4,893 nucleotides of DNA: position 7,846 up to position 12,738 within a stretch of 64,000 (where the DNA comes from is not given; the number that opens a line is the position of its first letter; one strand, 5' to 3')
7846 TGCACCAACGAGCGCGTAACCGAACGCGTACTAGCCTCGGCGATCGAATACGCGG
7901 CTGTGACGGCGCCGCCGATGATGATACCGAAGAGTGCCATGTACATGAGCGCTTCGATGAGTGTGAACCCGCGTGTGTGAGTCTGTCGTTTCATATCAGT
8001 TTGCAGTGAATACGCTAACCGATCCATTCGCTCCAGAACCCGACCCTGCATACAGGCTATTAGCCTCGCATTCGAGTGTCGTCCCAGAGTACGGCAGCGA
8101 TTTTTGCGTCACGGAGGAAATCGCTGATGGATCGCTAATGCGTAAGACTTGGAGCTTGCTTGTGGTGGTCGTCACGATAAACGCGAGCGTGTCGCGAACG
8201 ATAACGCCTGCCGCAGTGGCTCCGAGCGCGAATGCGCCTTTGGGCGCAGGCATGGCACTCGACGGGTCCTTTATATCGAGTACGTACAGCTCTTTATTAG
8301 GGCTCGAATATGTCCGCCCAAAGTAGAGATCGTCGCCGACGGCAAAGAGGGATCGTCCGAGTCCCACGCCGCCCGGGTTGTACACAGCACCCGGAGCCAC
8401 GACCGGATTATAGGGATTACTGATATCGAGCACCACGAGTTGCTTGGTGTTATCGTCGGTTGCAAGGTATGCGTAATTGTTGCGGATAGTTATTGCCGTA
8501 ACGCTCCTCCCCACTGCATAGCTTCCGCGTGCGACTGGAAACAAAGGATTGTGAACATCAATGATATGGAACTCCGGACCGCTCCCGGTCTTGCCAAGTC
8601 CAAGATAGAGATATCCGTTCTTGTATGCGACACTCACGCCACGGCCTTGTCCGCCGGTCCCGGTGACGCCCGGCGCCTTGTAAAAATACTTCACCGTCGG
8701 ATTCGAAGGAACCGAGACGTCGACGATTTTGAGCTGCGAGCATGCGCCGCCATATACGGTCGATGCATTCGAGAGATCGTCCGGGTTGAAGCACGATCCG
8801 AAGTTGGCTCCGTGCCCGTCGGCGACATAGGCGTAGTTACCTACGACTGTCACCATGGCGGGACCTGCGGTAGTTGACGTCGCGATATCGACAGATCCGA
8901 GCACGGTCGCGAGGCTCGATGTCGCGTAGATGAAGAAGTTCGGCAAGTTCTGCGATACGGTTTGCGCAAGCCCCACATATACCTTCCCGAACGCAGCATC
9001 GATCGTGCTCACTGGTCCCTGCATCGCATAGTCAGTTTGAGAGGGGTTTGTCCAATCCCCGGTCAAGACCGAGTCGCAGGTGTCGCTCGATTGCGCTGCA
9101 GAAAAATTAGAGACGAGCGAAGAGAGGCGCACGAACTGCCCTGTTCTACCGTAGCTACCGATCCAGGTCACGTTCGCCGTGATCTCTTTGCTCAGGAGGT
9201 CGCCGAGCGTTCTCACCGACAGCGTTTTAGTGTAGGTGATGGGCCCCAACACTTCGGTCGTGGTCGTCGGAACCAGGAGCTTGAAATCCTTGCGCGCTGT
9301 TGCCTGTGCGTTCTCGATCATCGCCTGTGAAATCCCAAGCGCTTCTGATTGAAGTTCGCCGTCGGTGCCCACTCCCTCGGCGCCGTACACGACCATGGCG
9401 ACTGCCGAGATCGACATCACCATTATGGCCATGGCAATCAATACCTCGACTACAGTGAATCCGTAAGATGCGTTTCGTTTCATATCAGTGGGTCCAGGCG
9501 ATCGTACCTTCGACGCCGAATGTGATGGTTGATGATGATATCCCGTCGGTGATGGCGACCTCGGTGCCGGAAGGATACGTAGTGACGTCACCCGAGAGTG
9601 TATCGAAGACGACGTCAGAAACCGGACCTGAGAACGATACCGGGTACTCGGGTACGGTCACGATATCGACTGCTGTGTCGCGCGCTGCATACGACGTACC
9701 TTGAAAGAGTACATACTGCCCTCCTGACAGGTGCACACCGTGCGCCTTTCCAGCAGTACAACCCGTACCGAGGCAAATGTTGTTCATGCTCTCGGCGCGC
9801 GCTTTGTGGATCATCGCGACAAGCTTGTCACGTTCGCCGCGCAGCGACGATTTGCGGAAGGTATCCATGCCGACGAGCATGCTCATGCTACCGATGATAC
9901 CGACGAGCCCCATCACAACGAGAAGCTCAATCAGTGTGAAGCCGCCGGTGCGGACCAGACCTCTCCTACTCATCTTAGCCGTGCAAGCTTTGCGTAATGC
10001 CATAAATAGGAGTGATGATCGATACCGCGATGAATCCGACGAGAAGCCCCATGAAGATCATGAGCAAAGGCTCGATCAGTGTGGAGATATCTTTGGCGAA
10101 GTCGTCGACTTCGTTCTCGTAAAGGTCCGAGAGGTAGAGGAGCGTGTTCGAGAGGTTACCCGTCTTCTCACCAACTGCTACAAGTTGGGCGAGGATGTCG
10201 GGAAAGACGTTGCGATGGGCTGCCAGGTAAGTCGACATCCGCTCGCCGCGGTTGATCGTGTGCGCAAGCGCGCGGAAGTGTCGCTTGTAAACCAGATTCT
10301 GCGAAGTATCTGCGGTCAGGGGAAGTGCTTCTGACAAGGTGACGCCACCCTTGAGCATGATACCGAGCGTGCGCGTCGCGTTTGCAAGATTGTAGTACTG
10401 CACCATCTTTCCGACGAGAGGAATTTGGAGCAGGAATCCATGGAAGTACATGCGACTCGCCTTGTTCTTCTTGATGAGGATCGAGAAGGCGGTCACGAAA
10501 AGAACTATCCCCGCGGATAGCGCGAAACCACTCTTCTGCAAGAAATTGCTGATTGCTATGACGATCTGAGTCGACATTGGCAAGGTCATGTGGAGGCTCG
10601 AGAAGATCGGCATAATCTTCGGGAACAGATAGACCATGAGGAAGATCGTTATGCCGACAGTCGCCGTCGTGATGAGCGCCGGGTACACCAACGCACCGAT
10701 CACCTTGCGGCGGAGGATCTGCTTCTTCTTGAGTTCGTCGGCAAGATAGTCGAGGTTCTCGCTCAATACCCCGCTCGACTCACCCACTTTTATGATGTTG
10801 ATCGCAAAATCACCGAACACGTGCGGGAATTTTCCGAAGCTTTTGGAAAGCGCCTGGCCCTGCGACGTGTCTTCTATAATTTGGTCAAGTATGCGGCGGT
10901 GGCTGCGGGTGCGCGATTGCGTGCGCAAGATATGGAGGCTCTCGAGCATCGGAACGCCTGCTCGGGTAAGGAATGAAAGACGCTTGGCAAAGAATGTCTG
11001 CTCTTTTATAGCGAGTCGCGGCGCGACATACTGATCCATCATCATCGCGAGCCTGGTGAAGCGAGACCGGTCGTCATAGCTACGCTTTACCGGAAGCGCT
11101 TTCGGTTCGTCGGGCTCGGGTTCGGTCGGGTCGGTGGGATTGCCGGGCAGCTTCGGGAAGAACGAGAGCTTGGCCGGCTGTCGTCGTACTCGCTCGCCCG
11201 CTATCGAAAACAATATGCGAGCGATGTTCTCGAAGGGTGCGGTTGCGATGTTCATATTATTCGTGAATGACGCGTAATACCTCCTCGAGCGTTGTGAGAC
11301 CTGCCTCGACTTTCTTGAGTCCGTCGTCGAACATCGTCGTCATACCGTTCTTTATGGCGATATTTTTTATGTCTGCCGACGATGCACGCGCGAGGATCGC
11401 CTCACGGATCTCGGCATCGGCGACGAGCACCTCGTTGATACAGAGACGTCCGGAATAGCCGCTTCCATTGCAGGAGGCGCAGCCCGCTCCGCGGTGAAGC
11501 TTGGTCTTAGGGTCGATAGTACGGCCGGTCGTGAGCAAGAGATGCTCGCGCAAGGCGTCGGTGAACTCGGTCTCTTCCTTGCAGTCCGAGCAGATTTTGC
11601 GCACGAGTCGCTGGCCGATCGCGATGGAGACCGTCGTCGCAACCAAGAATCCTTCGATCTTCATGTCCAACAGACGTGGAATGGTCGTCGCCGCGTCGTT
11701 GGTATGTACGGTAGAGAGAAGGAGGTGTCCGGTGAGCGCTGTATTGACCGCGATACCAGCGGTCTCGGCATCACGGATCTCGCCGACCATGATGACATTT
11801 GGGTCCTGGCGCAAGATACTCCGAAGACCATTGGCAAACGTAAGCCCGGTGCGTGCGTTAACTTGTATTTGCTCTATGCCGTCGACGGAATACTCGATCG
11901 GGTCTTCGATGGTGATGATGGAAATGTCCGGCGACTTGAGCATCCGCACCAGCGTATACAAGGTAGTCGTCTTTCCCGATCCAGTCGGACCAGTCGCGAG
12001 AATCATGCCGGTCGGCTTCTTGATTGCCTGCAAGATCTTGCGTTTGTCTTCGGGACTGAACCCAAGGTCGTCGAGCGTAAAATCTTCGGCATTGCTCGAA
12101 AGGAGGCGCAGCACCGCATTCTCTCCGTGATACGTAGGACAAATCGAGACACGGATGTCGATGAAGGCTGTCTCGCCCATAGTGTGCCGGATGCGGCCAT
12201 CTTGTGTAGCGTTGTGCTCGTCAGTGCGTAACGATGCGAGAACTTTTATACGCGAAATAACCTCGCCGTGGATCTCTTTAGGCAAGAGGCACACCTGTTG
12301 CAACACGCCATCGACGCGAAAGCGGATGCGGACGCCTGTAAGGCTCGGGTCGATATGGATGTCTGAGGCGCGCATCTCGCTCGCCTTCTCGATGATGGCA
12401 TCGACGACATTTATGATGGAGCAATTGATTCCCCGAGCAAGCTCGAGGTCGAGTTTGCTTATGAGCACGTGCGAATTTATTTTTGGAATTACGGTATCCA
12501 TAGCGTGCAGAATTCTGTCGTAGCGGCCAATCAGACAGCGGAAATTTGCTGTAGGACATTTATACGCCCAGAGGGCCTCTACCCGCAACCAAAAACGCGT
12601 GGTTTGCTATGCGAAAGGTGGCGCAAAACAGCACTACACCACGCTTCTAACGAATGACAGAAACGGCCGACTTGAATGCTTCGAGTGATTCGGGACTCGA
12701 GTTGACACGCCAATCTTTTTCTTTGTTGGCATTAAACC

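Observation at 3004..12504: Type IV pilus operon with four prepilins, a beta-propeller pseudopilin and a 1305-aa vWA-domain GspK-like tip protein ending in a 12-Pro tract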

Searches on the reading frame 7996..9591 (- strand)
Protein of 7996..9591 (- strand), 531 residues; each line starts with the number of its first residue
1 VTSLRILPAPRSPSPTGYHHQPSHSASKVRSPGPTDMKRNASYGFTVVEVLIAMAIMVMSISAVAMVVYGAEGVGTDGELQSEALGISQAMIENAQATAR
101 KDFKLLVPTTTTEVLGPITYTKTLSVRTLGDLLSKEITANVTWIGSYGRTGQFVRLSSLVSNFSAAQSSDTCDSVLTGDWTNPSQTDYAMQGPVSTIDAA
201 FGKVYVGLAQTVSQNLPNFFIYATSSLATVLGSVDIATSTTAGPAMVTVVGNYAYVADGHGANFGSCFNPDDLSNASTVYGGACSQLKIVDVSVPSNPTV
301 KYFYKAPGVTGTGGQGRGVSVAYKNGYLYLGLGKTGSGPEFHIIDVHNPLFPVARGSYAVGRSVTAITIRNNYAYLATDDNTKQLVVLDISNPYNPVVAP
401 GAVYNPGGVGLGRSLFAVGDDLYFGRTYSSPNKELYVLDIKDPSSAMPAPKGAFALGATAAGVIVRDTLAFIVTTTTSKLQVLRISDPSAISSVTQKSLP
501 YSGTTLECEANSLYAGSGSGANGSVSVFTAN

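Call 4: search_protein_families(library=pfam, proteins=[window:7996-9591:-], max_evalue=0.01)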
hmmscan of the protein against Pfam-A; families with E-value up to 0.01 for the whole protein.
window:7996-9591:- (531 aa): 2 families
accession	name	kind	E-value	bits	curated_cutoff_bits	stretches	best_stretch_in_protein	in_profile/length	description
PF08309.17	LVIVD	-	6e-17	61.1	20.2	1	362-397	2-35/42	LVIVD repeat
PF07963.17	N_methyl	-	8.1e-05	22.5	21.2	1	40-64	2-26/27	Prokaryotic N-terminal methylation motif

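Call 5: search_protein_families(library=ncbifam, proteins=[window:7996-9591:-], max_evalue=0.01)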
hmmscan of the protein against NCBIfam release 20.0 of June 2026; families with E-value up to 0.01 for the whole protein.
window:7996-9591:- (531 aa): 2 families
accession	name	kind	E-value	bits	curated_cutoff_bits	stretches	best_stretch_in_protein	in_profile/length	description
TIGR01707.1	gspI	equivalog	0.005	17.3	44.35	1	44-85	1-40/101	type II secretion system minor pseudopilin GspI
TIGR02523.1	type_IV_pilV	equivalog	0.0058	17.1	52.2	0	44-98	3-57/139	type IV pilus modification protein PilV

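Call 52: search_protein_families(library=pfam, proteins=[window:7996-9483:-], max_evalue=5)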
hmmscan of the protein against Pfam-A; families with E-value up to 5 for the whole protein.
window:7996-9483:- (495 aa): 2 families
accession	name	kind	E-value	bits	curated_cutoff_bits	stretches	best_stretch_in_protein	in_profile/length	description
PF08309.17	LVIVD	-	3.6e-17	61.8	20.2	3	326-361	2-35/42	LVIVD repeat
PF07963.17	N_methyl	-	7.2e-05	22.6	21.2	1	4-28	2-26/27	Prokaryotic N-terminal methylation motif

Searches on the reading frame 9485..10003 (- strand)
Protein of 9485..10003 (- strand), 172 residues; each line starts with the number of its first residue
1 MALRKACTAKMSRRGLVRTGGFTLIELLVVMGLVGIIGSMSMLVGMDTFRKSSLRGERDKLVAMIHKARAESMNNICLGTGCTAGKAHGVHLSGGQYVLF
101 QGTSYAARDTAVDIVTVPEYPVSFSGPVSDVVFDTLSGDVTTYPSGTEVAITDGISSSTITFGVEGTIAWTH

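Call 4: search_protein_families(library=pfam, proteins=[window:9485-10003:-], max_evalue=0.01)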
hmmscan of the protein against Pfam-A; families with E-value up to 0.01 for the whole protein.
window:9485-10003:- (172 aa): 1 family
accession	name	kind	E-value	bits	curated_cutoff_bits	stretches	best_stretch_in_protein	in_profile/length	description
PF07963.17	N_methyl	-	2.1e-05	24.4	21.2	1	20-40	5-25/27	Prokaryotic N-terminal methylation motif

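Call 5: search_protein_families(library=ncbifam, proteins=[window:9485-10003:-], max_evalue=0.01)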
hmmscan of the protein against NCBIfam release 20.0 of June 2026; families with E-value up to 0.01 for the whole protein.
window:9485-10003:- (172 aa): 5 families
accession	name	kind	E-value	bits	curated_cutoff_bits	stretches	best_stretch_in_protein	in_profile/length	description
TIGR01708.2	typeII_sec_gspH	equivalog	4.9e-08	33.2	80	1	21-73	3-55/169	type II secretion system minor pseudopilin GspH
TIGR02596.1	TIGR02596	subfamily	4.8e-05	23.5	70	1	22-73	1-52/196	Verru_Chthon cassette protein D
TIGR02532.1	IV_pilin_GFxxxE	domain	6.7e-05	22.6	16.3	1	20-40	2-22/24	prepilin-type N-terminal cleavage/methylation domain-containing protein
NF007862.0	PRK10574.1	equivalog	0.0018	18.4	138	1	19-54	4-39/145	prepilin peptidase-dependent pilin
NF007800.0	PRK10506.1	equivalog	0.0044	16.9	158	0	18-65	7-54/163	prepilin peptidase-dependent protein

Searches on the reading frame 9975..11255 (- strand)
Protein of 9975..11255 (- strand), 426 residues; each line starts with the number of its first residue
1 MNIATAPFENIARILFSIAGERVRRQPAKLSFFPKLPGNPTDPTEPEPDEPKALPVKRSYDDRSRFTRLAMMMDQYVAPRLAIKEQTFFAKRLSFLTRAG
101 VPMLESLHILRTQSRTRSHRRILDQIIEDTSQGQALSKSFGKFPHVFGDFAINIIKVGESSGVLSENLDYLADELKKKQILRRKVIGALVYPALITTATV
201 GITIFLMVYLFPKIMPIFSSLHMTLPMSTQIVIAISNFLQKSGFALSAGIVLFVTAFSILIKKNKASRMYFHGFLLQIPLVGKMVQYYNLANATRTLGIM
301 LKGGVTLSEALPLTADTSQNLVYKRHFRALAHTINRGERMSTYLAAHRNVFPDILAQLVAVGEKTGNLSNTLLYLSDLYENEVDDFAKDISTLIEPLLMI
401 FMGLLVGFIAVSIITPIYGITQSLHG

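Call 4: search_protein_families(library=pfam, proteins=[window:9975-11255:-], max_evalue=0.01)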
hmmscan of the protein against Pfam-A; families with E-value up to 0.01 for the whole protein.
window:9975-11255:- (426 aa): 1 family
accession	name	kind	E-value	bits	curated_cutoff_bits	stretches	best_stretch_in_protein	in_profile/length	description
PF00482.28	T2SSF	-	4.4e-56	188.7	25.2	2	89-212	1-125/125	Type II secretion system (T2SS), protein F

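Call 5: search_protein_families(library=ncbifam, proteins=[window:9975-11255:-], max_evalue=0.01)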
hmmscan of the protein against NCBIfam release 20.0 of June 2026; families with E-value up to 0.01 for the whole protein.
window:9975-11255:- (426 aa): 6 families
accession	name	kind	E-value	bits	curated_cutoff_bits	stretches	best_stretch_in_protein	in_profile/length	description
TIGR02120.1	GspF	equivalog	5.4e-86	289.3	424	1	75-422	54-399/401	type II secretion system inner membrane protein GspF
NF052607.1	T4PiliAsmPilCThrm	equivalog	6.7e-70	236.2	700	1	82-424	64-404/406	type IV pilus assembly protein PilC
NF007861.0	PRK10573.1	equivalog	3.7e-68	230.4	401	1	77-425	51-399/401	protein transport protein HofC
NF052606.1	T4PiliAsmPilCMyx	equivalog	1e-63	215.6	700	1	83-424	79-418/419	type IV pilus assembly protein PilC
NF047826.1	T3SSXpsF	equivalog_domain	2.3e-52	178.2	650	1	75-423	57-403/405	type II secretion system protein XpsF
NF041012.2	T4P_ComGB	equivalog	3.8e-43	148.1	240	1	84-420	1-330/332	competence type IV pilus assembly protein ComGB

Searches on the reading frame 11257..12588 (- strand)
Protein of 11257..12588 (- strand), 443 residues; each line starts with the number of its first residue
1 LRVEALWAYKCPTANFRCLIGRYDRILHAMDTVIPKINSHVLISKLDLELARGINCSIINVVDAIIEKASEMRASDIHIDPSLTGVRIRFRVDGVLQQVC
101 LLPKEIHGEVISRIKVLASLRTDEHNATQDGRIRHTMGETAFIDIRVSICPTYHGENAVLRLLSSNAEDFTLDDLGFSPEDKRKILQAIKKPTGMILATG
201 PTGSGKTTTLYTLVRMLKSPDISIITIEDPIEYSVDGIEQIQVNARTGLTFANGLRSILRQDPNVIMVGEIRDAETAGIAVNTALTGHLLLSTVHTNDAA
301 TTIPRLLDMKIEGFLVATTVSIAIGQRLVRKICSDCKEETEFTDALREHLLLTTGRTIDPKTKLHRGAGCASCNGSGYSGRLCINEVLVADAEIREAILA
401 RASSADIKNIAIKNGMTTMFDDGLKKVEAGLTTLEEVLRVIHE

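Call 4: search_protein_families(library=pfam, proteins=[window:11257-12588:-], max_evalue=0.01)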
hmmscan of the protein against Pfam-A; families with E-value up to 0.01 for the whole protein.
window:11257-12588:- (443 aa): 5 families
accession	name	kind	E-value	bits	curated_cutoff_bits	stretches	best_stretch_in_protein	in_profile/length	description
PF00437.27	T2SSE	-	2e-121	405.6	24.9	1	57-439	7-370/370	Type II/IV secretion system protein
PF25199.1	nSTAND_NTPase5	-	0.00014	22.1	34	1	190-244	38-93/145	Novel STAND NTPase 5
PF13401.12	AAA_22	-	0.00032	21.5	27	1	192-231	4-43/130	AAA domain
PF13604.12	AAA_30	-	0.0015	18.8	27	1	181-225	6-50/191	AAA domain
PF20720.3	nSTAND3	-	0.0039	17.3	27.2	1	191-230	15-54/155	Novel STAND NTPase 3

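Call 5: search_protein_families(library=ncbifam, proteins=[window:11257-12588:-], max_evalue=0.01)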
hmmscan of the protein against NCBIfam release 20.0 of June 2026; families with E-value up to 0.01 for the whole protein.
window:11257-12588:- (443 aa): 27 families (the best 25 are shown)
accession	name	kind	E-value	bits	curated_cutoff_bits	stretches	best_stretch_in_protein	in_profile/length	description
TIGR02533.1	type_II_gspE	equivalog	3.3e-146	487.8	630.25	1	55-440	106-485/486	type II secretion system ATPase GspE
TIGR02538.1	type_IV_pilB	equivalog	1.1e-139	466.7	675.65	1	56-441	179-562/564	type IV-A pilus assembly ATPase PilB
NF007755.0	PRK10436.1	equivalog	4.8e-119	398.1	617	1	56-441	83-459/465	type II secretion system protein GspE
NF053534.1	T4PilAsmATPsTfpB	equivalog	3e-117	392.4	850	1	57-441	200-582/584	type IV pilus assembly ATPase TfpB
NF041000.1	ATPase_ComGA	equivalog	2.3e-74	249.8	300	1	64-330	2-266/267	competence type IV pilus ATPase ComGA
TIGR01420.1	pilT_fam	subfamily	2.6e-50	171.6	319.1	1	63-309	3-242/343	PilT/PilU family type 4a pilus ATPase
TIGR02525.1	plasmid_TraJ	equivalog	9.1e-26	90.7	368.3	1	183-310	139-273/372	plasmid transfer ATPase TraJ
TIGR02524.1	dot_icm_DotB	equivalog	2e-24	86.4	463.3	1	183-328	124-278/358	Dot/Icm type IV secretion system ATPase DotB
TIGR03819.1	heli_sec_ATPase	hypoth_equivalog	1.1e-15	57.7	373.15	1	111-318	100-309/340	TadA family conjugal transfer-associated ATPase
NF058587.1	archaellum_moto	equivalog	2.4e-15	56.3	550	1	196-311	278-398/527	archaellum flagellar ATPase motor FlaI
TIGR02782.1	TrbB_P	equivalog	1.3e-12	47.7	304.55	1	183-309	126-255/303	P-type conjugative transfer ATPase TrbB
TIGR02788.1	VirB11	equivalog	1.3e-12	47.4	249.95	1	187-311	139-267/308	P-type DNA transfer ATPase VirB11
NF010469.0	PRK13894.1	subfamily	3.8e-11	42.9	508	1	181-306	137-264/320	conjugal transfer ATPase TrbB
NF010407.0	PRK13833.1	subfamily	1.1e-10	41.4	499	1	183-312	135-265/323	conjugal transfer protein TrbB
NF053672.1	bindosome_BasE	exception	1e-08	34.4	1000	1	197-306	274-388/512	bindosome assembly system ATPase subunit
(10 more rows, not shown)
